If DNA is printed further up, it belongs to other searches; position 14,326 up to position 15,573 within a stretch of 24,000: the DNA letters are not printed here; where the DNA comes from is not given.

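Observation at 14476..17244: Leaderless ApbE replaces glpF after glpO, and the GlpO-specific insert carries a flavinylation-type D-x-x-S-G-A-S motif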

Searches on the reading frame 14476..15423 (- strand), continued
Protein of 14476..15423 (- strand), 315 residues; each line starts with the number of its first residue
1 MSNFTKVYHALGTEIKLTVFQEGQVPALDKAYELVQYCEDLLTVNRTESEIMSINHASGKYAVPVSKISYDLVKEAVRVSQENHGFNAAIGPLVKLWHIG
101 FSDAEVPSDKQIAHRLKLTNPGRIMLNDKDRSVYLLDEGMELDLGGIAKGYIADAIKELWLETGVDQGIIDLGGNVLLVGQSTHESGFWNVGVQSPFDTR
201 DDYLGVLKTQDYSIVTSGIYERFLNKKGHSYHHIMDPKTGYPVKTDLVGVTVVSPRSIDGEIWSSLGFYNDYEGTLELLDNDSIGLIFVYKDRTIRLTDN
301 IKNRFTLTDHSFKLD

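Call 81: find_encoding_contigs(protein=P0466, flank=7000, max_places=1)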
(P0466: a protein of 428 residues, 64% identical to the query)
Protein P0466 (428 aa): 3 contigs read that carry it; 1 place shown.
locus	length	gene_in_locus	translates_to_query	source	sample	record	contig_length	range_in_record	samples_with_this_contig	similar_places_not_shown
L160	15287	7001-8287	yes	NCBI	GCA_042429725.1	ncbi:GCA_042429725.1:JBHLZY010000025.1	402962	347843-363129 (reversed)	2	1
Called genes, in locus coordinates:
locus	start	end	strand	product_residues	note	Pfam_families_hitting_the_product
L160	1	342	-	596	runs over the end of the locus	PF02687:FtsX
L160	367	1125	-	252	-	PF00005:ABC_tran, PF13304:AAA_21 (faint)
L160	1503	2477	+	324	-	PF00710:Asparaginase, PF17763:Asparaginase_C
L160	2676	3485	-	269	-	PF06028:DUF915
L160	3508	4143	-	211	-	PF00194:Carb_anhydrase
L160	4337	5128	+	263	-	PF13350:Y_phosphatase3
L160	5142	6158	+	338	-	PF21948:LplA-B_cat, PF03099:BPL_LplA_LipB (weak), PF10437:Lip_prot_lig_C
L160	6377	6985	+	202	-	PF02525:Flavodoxin_2 (faint), PF03358:FMN_red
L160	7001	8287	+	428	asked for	PF02525:Flavodoxin_2 (weak), PF03358:FMN_red, PF13596:PAS_10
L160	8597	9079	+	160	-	PF00731:AIRC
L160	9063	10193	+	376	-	PF02826:2-Hacid_dh_C (weak), PF22660:RS_preATP-grasp-like, PF02222:ATP-grasp, PF17769:PurK_C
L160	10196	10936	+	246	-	PF01259:SAICAR_synt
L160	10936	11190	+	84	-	PF02700:PurS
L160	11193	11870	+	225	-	PF07685:GATase_3, PF13507:GATase_5, PF00117:GATase (weak), PF01965:DJ-1_PfpI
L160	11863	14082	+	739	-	PF18072:FGAR-AT_linker, PF00586:AIRS, PF02769:AIRS_C, PF00586:AIRS, PF02769:AIRS_C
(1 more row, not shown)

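Call 82: search_dna_similar(query=window:14476-15423:-, collection=plasmids, mode=protein, max_evalue=1e-30, max_rows=25)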
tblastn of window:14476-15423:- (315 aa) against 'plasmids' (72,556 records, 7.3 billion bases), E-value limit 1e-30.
Records with a match: 218; places in all: 218; records where one place covers at least 80% of the query: 218.
Best place of each record, by identity: <60% 218.
By first word of the organism name: Enterococcus 101; Pantoea 74; Rahnella 12; Lactococcus 8; Lacticaseibacillus 5; Duffyella 3; Listeria 2; Vibrio 2; Lactiplantibacillus 2; Loigolactobacillus 1; and 8 more.
By predicted mobility (MOB-suite, as given by PLSDB): non-mobilizable 132; conjugative 59; mobilizable 27.
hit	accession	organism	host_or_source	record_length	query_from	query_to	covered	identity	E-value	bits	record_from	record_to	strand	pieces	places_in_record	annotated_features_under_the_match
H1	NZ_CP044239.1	Lacticaseibacillus paracasei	Pickle,fermented vegetable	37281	6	292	91%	47.2%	1e-65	230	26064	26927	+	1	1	FAD:protein FMN transferase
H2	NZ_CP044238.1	Lacticaseibacillus paracasei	Pickle,fermented vegetable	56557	6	292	91%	47.2%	1e-65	230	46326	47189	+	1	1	FAD:protein FMN transferase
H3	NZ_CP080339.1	Lacticaseibacillus paracasei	pure culture,Sweet Potato Sour Liquid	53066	6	292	91%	47.2%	2e-65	229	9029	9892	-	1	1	FAD:protein FMN transferase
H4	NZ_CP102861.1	Lacticaseibacillus paracasei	Homo sapiens,Cell culture,tongue coating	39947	6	292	91%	47.2%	4e-65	228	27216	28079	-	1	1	FAD:protein FMN transferase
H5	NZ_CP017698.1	Loigolactobacillus coryniformis subsp. torquens DSM 20004 = ...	single cell,air of cow shed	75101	6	292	91%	47.2%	4e-65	228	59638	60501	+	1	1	FAD:protein FMN transferase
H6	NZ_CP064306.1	Lacticaseibacillus paracasei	single cell,kimchi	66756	6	292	91%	47.2%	5e-65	228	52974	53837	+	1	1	FAD:protein FMN transferase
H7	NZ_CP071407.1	Pantoea deleyi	mushroom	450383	1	314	100%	42.2%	1e-64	227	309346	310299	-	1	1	FAD:protein FMN transferase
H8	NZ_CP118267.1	Pantoea sp. Lij88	cell culture,soil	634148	11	314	97%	43.5%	2e-66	232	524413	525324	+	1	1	FAD:protein FMN transferase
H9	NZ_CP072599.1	Duffyella gerundensis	Prunus dulcis,Inner leaf tissues of ...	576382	11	312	96%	43.8%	2e-66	232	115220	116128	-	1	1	FAD:protein FMN transferase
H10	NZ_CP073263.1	Duffyella gerundensis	Lolium perenne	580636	11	312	96%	43.8%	3e-66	231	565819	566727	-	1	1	FAD:protein FMN transferase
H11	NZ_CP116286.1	Pantoea stewartii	plant metagenome,Brazil nut tree leaves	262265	11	313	96%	43.3%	7e-64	225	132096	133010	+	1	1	FAD:protein FMN transferase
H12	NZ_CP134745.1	Pantoea agglomerans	Allium cepa,cell culture,leaf ...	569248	11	314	97%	43.1%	8e-67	233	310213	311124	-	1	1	FAD:protein FMN transferase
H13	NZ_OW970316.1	Pantoea agglomerans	Olive knot caused by Pseudomonas ...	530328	11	314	97%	43.1%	9e-67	233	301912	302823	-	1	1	FAD:protein FMN transferase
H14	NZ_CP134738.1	Pantoea agglomerans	cell culture,Water from creek adjacent ...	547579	11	314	97%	43.1%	1e-66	233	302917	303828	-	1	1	FAD:protein FMN transferase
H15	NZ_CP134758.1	Pantoea agglomerans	Allium cepa,cell culture,bulb ...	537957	11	314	97%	43.1%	1e-66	233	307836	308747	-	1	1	FAD:protein FMN transferase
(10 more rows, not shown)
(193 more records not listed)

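Call 83: get_annotated_region(hit=H1, flank=6000)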
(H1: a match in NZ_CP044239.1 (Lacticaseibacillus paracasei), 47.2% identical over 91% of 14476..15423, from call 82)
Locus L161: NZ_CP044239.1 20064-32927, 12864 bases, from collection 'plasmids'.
description: Lacticaseibacillus paracasei strain WX322 plasmid pWX3
organism: Lacticaseibacillus paracasei (NCBI taxid 1597)
taxonomy: Bacteria; Bacillota; Bacilli; Lactobacillales; Lactobacillaceae; Lacticaseibacillus; Lacticaseibacillus paracasei
host: -; source: Pickle,fermented vegetable; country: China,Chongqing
typing (MOB-suite, as given by PLSDB): mobilizable; replicon rep_cluster_816; relaxase MOBP
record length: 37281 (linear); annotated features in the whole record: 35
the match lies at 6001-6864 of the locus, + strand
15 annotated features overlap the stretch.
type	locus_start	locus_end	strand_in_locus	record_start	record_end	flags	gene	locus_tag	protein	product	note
CDS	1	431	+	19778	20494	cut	-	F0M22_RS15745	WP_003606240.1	TasA family protein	-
CDS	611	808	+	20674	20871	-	-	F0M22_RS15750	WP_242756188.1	hypothetical protein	-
CDS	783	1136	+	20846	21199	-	tnpB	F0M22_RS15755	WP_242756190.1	IS66 family insertion sequence element accessory protein TnpB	-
CDS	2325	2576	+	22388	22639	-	-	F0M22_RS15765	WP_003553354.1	IS3 family transposase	-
CDS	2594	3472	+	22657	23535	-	-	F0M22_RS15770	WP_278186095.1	IS3 family transposase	-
CDS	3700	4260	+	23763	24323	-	-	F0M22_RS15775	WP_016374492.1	hypothetical protein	-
CDS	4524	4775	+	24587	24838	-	-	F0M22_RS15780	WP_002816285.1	IS3 family transposase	-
CDS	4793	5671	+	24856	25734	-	-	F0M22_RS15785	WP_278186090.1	IS3 family transposase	-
CDS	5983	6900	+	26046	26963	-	-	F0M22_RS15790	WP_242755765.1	FAD:protein FMN transferase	GO:0017013 - protein flavinylation [Evidence IEA]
CDS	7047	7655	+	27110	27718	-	-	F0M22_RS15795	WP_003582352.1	NAD(P)H-dependent oxidoreductase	-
CDS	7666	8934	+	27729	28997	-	-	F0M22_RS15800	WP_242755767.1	NADPH-dependent oxidoreductase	-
CDS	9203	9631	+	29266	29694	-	-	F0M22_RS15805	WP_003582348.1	hypothetical protein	-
CDS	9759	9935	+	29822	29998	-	-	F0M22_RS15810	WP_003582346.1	hypothetical protein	-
CDS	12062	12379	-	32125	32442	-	-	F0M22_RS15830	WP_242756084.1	hypothetical protein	-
CDS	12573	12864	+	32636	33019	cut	-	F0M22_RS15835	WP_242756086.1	DNA-directed RNA polymerase subunit beta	-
